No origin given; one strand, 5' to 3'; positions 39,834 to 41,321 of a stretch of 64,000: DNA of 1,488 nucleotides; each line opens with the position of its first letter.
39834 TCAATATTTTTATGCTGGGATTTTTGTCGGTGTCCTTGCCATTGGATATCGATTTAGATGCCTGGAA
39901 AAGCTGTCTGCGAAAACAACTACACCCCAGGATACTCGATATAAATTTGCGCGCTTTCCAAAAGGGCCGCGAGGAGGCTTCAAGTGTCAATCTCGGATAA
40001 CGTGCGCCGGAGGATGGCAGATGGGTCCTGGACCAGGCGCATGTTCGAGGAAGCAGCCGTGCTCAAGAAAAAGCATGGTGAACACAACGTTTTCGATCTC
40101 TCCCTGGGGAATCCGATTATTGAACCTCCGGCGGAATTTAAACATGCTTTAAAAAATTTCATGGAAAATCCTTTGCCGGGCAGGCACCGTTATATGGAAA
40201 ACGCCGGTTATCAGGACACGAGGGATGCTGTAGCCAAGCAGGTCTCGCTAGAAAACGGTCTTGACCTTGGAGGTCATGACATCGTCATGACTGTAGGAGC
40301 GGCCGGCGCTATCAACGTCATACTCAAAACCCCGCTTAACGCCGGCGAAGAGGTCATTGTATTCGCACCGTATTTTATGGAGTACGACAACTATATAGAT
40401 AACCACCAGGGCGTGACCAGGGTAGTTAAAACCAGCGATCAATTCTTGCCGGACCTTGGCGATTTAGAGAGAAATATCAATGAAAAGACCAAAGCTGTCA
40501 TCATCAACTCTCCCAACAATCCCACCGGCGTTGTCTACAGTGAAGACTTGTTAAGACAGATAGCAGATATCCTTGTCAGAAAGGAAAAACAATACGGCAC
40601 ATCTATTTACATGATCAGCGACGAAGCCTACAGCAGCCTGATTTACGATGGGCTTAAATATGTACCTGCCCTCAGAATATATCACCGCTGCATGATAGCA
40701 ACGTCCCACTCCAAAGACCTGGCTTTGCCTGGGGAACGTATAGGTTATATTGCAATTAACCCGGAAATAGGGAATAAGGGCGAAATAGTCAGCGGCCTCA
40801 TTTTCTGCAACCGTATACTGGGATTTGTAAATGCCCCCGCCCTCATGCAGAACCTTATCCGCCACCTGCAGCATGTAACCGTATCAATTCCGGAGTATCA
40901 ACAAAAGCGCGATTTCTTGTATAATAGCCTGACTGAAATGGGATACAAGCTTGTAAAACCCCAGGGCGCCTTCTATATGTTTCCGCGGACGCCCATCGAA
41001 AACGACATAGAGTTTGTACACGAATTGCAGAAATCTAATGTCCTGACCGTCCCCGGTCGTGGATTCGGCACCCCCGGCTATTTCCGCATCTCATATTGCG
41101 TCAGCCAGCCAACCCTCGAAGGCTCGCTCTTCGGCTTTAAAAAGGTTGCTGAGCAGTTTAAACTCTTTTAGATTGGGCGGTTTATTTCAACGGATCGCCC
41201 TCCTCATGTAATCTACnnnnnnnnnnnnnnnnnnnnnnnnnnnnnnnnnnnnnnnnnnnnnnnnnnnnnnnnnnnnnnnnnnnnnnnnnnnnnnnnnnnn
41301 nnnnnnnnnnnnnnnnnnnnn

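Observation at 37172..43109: GYD–iorA–iorB–aminotransferase–acyl-CoA ligase block: candidate arylacetate to aromatic amino acid (or reverse) pathway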

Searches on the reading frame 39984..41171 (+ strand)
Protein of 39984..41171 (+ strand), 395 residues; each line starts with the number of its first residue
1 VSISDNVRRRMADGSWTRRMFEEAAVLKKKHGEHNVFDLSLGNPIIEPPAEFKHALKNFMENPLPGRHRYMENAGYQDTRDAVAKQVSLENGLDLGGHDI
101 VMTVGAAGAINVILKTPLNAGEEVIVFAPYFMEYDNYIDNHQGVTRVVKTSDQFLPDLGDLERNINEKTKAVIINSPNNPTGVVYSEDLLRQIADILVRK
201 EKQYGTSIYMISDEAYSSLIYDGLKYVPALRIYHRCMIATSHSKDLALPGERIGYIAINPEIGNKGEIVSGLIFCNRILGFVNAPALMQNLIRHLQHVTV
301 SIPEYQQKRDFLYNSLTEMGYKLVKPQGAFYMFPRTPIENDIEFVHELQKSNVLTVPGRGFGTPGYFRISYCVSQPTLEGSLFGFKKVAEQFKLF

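Call 3: search_protein_families(library=pfam, proteins=[window:39984-41171:+])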
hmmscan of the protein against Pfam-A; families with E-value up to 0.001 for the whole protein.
window:39984-41171:+ (395 aa): 3 families
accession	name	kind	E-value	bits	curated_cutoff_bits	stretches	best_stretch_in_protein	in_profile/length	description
PF00155.27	Aminotran_1_2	-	3.3e-53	181.6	19.7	1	36-378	3-354/361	Aminotransferase class I and II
PF01053.26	Cys_Met_Meta_PP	-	6.8e-05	22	27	1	93-184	64-153/381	Cys/Met metabolism PLP-dependent enzyme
PF00266.25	Aminotran_5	-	0.00027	20.5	21.5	1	66-191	33-162/371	Aminotransferase class-V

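Call 4: search_protein_families(library=ncbifam, proteins=[window:39984-41171:+])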
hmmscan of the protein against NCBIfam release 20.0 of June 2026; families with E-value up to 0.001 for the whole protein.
window:39984-41171:+ (395 aa): 74 families (the best 25 are shown)
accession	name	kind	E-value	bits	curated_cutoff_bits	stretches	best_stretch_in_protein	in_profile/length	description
NF005305.0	PRK06836.1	equivalog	1.9e-160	534.5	376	1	2-393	2-395/396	pyridoxal phosphate-dependent aminotransferase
NF041091.1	asp_aminotase_Arch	equivalog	4e-62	210.2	550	1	23-383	17-369/376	aspartate aminotransferase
NF041364.1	GntC_guanitoxin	equivalog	1.7e-58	198.2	415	1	38-382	2-350/356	guanitoxin biosynthesis PLP-dependent (S)-gamma-hydroxy-L-arginine cyclodehydratase GntC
NF006230.0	PRK08363.1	equivalog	6.2e-52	176.7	534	1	29-387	26-390/398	alanine aminotransferase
NF005744.0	PRK07568.1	subfamily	3.3e-50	171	389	1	14-386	12-387/398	pyridoxal phosphate-dependent aminotransferase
NF005817.0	PRK07683.1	equivalog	3.4e-48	164.3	575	1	33-382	27-374/387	aminotransferase A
NF004975.0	PRK06348.1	equivalog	6.5e-48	163.6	549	1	20-380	17-374/384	pyridoxal phosphate-dependent aminotransferase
NF005588.0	PRK07309.1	equivalog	1.4e-46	159.2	576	1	35-382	31-379/391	pyridoxal phosphate-dependent aminotransferase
NF004621.0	PRK05957.1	equivalog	7.4e-45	153.3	498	1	39-373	30-366/389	pyridoxal phosphate-dependent aminotransferase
NF005816.0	PRK07682.1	equivalog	4.4e-44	150.7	620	1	15-391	16-385/390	aminotransferase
NF004769.0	PRK06107.1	equivalog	6.4e-44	150.3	617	1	32-381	31-390/402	aspartate transaminase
NF006229.0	PRK08361.1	equivalog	1.5e-43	149.3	624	1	15-381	20-380/391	aspartate aminotransferase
TIGR03540.1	DapC_direct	equivalog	1.2e-40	139.6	593.25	1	28-381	23-376/383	LL-diaminopimelate aminotransferase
TIGR01265.1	tyr_nico_aTase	subfamily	1.3e-40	139.6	292.45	1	26-381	23-391/403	tyrosine/nicotianamine family aminotransferase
NF006756.0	PRK09276.1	subfamily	3e-40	138.3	507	1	29-382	27-379/387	LL-diaminopimelate aminotransferase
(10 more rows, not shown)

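Call 14: search_solved_structures(query=window:39984-41171:+, max_evalue=1e-20)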
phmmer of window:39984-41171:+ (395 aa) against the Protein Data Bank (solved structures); distinct sequences matched with E-value up to 1e-20: 28.
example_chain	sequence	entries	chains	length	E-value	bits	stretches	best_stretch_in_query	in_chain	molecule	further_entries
3ele_A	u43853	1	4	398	1.5e-78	268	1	16-392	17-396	Amino Transferase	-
1b5o_A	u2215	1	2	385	1.2e-46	162.9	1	34-388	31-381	PROTEIN (ASPARTATE AMINOTRANSFERASE)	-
1b5p_A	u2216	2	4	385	2.3e-46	162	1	34-388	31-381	PROTEIN (ASPARTATE AMINOTRANSFERASE) | ASPARTATE AMINOTRANSFERASE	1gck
1bkg_A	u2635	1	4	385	2.4e-46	162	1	34-388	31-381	ASPARTATE AMINOTRANSFERASE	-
5bj3_A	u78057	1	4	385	2.8e-46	161.8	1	35-388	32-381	PROTEIN (ASPARTATE AMINOTRANSFERASE)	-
1gc3_A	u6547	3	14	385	2.8e-46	161.8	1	35-388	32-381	ASPARTATE AMINOTRANSFERASE | PROTEIN (ASPARTATE AMINOTRANSFERASE)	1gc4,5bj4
1bjw_A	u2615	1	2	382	3.1e-46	161.6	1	34-388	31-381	ASPARTATE AMINOTRANSFERASE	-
1o4s_A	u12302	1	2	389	4.5e-41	144.6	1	19-378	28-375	Aspartate aminotransferase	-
1gd9_A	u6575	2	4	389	1e-39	140.1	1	9-394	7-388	ASPARTATE AMINOTRANSFERASE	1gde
1dju_A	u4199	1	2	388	1.5e-39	139.6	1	11-394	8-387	AROMATIC AMINOTRANSFERASE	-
1j32_A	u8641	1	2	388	1.6e-37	132.9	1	34-382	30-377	aspartate aminotransferase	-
1xi9_A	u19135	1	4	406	7.2e-37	130.8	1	35-388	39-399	putative transaminase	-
5wmk_A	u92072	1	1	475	7.1e-35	124.2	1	37-391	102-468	Bifunctional aspartate aminotransferase and glutamate/aspartate-prephenate aminotransferas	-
5wmh_A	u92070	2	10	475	8.3e-35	124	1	36-391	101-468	Bifunctional aspartate aminotransferase and glutamate/aspartate-prephenate aminotransferas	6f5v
5wmi_A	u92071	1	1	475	9.9e-35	123.7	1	38-391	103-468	Bifunctional aspartate aminotransferase and glutamate/aspartate-prephenate aminotransferas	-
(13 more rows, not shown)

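Call 16: find_homologous_proteins(query=window:39984-41171:+, max_evalue=1e-30)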
Query window:39984-41171:+ (395 aa): 8000 proteins with E <= 1e-30 among 8000 candidates; the best 120 are listed.
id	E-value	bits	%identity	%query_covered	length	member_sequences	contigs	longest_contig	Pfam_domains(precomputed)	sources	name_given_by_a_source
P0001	2.3e-241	819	90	100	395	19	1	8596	PF00155.28,PF00266.26,PF01053.27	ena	-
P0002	1.2e-240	816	90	100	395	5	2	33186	PF00155.28,PF01053.27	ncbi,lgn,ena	ncbi:MAG: pyridoxal phosphate-dependent aminotransferase [Dehalococcoidia bacterium]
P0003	7.7e-240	814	89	100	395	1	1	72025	PF00155.28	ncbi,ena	-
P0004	1.1e-237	807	89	100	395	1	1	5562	PF00155.28,PF00266.26,PF01053.27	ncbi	ncbi:MAG: pyridoxal phosphate-dependent aminotransferase [Dehalococcoidia bacterium]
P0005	8.2e-230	781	85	100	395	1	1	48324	PF00155.28,PF00266.26,PF01053.27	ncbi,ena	-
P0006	5.9e-229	778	88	97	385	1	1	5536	PF00155.28,PF00266.26,PF01053.27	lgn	-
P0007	4.7e-221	752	87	95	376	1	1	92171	PF00155.28,PF00266.26,PF01053.27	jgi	jgi:aspartate aminotransferase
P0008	4.9e-220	749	81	100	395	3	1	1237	PF00155.28,PF00266.26,PF01053.27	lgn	-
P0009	2.2e-216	737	80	100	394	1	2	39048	PF00155.28,PF00266.26,PF01053.27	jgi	jgi:aspartate aminotransferase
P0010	1.0e-213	728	80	100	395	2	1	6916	PF00155.28,PF00266.26,PF01053.27,PF01041.24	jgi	jgi:aspartate aminotransferase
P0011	2.7e-213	726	77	100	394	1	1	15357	PF00155.28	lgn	-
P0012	3.9e-213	726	79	100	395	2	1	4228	PF00155.28,PF00266.26,PF01053.27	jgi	jgi:aspartate aminotransferase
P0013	2.4e-209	713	77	100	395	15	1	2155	PF00155.28,PF00266.26,PF01053.27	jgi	jgi:aspartate aminotransferase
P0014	4.2e-209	713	78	97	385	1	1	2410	PF00155.28,PF00266.26,PF01053.27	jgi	jgi:aspartate aminotransferase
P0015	1.0e-208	711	77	100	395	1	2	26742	PF00155.28,PF00266.26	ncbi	-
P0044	2.4e-201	687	76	100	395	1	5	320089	PF00155.28,PF00266.26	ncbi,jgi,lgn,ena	-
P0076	3.0e-176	604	65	99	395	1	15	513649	PF00155.28,PF00266.26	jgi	-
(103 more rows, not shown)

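Call 17: find_encoding_contigs(protein=P0003, flank=10000, max_places=2)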
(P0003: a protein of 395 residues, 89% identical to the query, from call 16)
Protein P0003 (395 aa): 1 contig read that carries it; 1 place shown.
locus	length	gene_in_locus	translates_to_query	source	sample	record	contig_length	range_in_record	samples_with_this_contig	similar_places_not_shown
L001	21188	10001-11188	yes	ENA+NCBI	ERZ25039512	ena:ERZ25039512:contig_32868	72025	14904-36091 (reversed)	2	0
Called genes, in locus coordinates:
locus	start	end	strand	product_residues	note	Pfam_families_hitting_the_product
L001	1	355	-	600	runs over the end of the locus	PF01336:tRNA_anti-codon, PF00152:tRNA-synt_2, PF02938:GAD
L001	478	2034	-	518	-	PF00501:AMP-binding, PF13193:AMP-binding_C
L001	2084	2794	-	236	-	PF02463:SMC_N (faint), PF00005:ABC_tran, PF13304:AAA_21 (faint)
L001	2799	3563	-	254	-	PF13555:AAA_29 (weak), PF00005:ABC_tran, PF13304:AAA_21 (faint), PF12399:BCA_ABC_TP_C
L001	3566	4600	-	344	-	PF02653:BPD_transp_2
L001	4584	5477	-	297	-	PF02653:BPD_transp_2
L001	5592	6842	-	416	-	PF13433:Peripla_BP_5 (weak), PF13458:Peripla_BP_6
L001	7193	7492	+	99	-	PF08734:GYD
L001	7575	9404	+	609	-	PF01855:POR_N, PF02775:TPP_enzyme_C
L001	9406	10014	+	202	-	PF01558:POR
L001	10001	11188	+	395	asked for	PF00155:Aminotran_1_2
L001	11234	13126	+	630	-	PF00501:AMP-binding, PF23562:AMP-binding_C_3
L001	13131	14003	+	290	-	PF02653:BPD_transp_2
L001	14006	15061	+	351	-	PF02653:BPD_transp_2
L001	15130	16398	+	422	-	PF13458:Peripla_BP_6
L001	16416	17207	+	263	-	PF00005:ABC_tran, PF13304:AAA_21 (faint)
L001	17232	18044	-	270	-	PF00005:ABC_tran, PF12399:BCA_ABC_TP_C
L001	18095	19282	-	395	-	PF01702:TGT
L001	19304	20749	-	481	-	PF02629:CoA_binding, PF13380:CoA_binding_2, PF13607:Succ_CoA_lig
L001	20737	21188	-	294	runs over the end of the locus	PF01040:UbiA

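Call 18: find_encoding_contigs(protein=P0044, flank=10000, max_places=2)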
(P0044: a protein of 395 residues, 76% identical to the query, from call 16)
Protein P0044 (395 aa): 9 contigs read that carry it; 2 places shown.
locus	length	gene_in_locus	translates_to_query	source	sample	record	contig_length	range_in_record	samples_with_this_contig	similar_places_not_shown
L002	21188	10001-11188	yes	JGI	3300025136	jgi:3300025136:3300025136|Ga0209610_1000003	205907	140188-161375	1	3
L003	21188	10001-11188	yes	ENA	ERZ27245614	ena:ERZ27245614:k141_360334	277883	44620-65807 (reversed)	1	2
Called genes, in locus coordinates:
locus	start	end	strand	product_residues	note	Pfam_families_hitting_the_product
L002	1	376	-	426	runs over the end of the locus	PF05697:Trigger_N, PF05698:Trigger_C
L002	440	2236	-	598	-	PF01336:tRNA_anti-codon, PF00152:tRNA-synt_2, PF02938:GAD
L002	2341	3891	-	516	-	PF00501:AMP-binding, PF13193:AMP-binding_C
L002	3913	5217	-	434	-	PF06808:DctM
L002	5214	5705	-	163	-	PF04290:DctQ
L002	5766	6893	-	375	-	PF03480:DctP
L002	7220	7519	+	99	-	PF08734:GYD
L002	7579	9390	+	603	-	PF01855:POR_N, PF02775:TPP_enzyme_C, PF00037:Fer4 (faint)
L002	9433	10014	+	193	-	PF01558:POR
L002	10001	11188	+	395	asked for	PF00155:Aminotran_1_2, PF00266:Aminotran_5 (weak)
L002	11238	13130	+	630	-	PF00501:AMP-binding, PF23562:AMP-binding_C_3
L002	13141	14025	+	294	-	PF02653:BPD_transp_2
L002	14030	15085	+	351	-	PF02653:BPD_transp_2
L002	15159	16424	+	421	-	PF13458:Peripla_BP_6, PF01094:ANF_receptor (weak)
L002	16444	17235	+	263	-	PF00005:ABC_tran, PF13304:AAA_21 (weak)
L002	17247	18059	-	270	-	PF00005:ABC_tran, PF12399:BCA_ABC_TP_C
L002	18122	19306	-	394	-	PF01702:TGT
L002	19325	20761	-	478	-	PF02629:CoA_binding, PF13380:CoA_binding_2, PF13607:Succ_CoA_lig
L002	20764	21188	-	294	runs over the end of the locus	PF01040:UbiA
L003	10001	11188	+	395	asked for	PF00155:Aminotran_1_2, PF00266:Aminotran_5 (weak)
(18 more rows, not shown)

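Call 19: find_encoding_contigs(protein=P0076, flank=10000, max_places=2)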
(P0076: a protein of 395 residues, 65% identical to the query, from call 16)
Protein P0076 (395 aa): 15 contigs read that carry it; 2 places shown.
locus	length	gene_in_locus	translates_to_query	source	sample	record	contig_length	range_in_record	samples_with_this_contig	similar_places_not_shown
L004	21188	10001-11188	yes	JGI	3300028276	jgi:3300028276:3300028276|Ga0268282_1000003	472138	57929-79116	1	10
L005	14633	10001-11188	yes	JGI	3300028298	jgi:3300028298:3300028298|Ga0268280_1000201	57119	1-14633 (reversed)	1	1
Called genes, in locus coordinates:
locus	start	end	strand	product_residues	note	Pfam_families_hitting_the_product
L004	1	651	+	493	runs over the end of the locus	PF13581:HATPase_c_2, PF00583:Acetyltransf_1 (weak)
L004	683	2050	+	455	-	PF07694:5TM-5TMR_LYT, PF07228:SpoIIE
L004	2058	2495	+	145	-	PF13581:HATPase_c_2, PF02518:HATPase_c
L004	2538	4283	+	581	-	PF07155:ECF-ribofla_trS, PF00672:HAMP, PF07228:SpoIIE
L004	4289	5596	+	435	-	PF02550:AcetylCoA_hydro, PF13336:AcetylCoA_hyd_C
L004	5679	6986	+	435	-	PF02550:AcetylCoA_hydro, PF13336:AcetylCoA_hyd_C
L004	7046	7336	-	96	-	PF08734:GYD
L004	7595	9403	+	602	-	PF01855:POR_N, PF02775:TPP_enzyme_C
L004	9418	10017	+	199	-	PF01558:POR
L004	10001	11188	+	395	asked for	PF00155:Aminotran_1_2, PF00266:Aminotran_5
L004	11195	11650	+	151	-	PF13622:4HBT_3, PF03061:4HBT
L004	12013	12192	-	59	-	-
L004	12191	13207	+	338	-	PF18152:DAHP_snth_FXD, PF00793:DAHP_synth_1, PF03102:NeuB (weak)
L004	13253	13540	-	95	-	-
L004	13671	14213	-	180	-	-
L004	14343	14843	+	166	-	PF13452:FAS1_DH_region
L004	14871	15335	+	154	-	PF01575:MaoC_dehydratas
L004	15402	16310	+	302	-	PF00106:adh_short, PF08659:KR, PF13561:adh_short_C2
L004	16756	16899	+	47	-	-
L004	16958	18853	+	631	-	PF00501:AMP-binding, PF23562:AMP-binding_C_3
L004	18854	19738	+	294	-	PF02653:BPD_transp_2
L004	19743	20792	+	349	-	PF02653:BPD_transp_2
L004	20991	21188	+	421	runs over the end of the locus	PF13458:Peripla_BP_6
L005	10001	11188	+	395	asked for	PF00155:Aminotran_1_2, PF00266:Aminotran_5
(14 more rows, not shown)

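Call 25: find_related_loci(query=A1, collection=genome_contigs, flank=10000)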
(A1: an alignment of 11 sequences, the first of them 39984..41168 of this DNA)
Query A1 (395 aa) in genome_contigs; peptide patterns used: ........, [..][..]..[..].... (x = any residue, [..] = any of these).
600 stretches matched a pattern (row limit reached: there are more); 593 encode a relative of the query (tblastn E <= 1e-3); the best 80 are kept; 80 distinct loci.
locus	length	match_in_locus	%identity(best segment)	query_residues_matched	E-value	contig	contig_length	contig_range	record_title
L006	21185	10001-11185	90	1-395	0e+0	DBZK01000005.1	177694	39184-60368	MAG TPA_asm: Dehalococcoidia bacterium UBA1162 UBA1162_contig_5830, whole genome shotgun sequence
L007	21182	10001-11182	65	1-394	2e-176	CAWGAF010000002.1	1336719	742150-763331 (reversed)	MAG: uncultured Chloroflexia bacterium isolate MFD04408.bin.2.19 genome assembly, contig: contig_36051, whole genome sho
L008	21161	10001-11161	64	1-387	4e-174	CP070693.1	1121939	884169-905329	MAG: Dehalococcoidia bacterium isolate bin61 chromosome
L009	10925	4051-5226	65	3-394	2e-173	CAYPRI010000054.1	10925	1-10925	MAG TPA_asm: uncultured Dehalococcoidales bacterium isolate SRP098346_co1_420 genome assembly, contig: NODE_7546_length_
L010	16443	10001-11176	63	3-394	3e-171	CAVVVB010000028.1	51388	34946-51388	MAG: uncultured Chloroflexia bacterium isolate MFD03726.bin.2.26 genome assembly, contig: contig_98981, whole genome sho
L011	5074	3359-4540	63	1-394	3e-172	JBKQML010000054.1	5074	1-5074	MAG: Dehalococcoidales bacterium isolate LABRr1A1B1C__bin_136 LABRr1A1B1C_000000084941, whole genome shotgun sequence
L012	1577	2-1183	59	1-394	1e-178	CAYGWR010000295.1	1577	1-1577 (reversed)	MAG TPA_asm: uncultured Dehalococcoidia bacterium isolate ERP119294_co1_277 genome assembly, contig: NODE_193825_length_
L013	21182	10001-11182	58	1-394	4e-161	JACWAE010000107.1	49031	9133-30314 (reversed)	MAG: Dehalococcoidia bacterium isolate B_CHL_03 k141_190532, whole genome shotgun sequence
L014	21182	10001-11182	60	1-394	2e-160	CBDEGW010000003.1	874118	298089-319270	MAG: Dehalococcoidia bacterium isolate df1c8e39-9ed4-4f98-84fc-ac90bf75a161 genome assembly, contig: contig_3, whole gen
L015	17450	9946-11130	58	1-394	1e-159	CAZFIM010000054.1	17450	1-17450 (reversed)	MAG TPA_asm: uncultured Dehalococcoidales bacterium isolate binchicken_co27_241 genome assembly, contig: NODE_5732_lengt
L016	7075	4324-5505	57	1-394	5e-158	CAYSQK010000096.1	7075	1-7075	MAG TPA_asm: uncultured Dehalococcoidales bacterium isolate binchicken_co43_323 genome assembly, contig: NODE_18562_leng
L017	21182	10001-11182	57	1-394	1e-156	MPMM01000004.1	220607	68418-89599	MAG: SAR202 cluster bacterium bin22 NODE_62_length_220607_cov_16.0389_ID_123, whole genome shotgun sequence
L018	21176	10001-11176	57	1-392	3e-156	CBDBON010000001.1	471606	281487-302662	MAG: Dehalococcoidia bacterium isolate 9921cebc-1ecd-45eb-8f87-5c4807b2865b genome assembly, contig: contig_1, whole gen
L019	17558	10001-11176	57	1-392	9e-156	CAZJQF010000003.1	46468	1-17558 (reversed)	MAG TPA_asm: uncultured Dehalococcoidales bacterium isolate SRP192927_co3_85 genome assembly, contig: NODE_1303_length_4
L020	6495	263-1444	57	1-394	1e-155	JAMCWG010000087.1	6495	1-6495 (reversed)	MAG: Chloroflexota bacterium isolate FK_Sedi_B_Bin.63 NODE_52327_length_6495_cov_2.47063, whole genome shotgun sequence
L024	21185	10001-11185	56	1-395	3e-154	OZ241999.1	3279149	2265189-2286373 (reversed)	MAG: Dehalococcoidia bacterium isolate a94145c4-23f5-4c8d-977e-23e11a5cf2dd genome assembly, chromosome: 1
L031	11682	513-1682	57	3-392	3e-152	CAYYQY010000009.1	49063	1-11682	MAG TPA_asm: uncultured Dehalococcoidales bacterium isolate binchicken_co9_207 genome assembly, contig: NODE_175_length_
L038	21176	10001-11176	55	1-392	8e-151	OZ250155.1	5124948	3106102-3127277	MAG: Dehalococcoidia bacterium isolate 1061aa9e-c1ab-476f-8b68-e9686b595c54 genome assembly, chromosome: 1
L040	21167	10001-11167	57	1-389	6e-151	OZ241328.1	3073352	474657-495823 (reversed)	MAG: Dehalococcoidia bacterium isolate 7e64c242-f5c6-42d9-bcc4-5b07c16e2bb2 genome assembly, chromosome: 1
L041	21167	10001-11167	57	1-389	3e-150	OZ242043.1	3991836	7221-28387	MAG: Dehalococcoidia bacterium isolate 85f8f78b-f575-40e1-bce2-50f1b814b5fa genome assembly, chromosome: 1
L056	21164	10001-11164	55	1-388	3e-147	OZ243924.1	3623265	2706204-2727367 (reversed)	MAG: Dehalococcoidia bacterium isolate 8ae34c4e-956f-4af6-a887-bf289f41e209 genome assembly, chromosome: 1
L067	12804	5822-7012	54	1-392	4e-145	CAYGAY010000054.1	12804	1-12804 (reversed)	MAG TPA_asm: uncultured Dehalococcoidia bacterium isolate ERP110561_co1_15 genome assembly, contig: NODE_3071_length_128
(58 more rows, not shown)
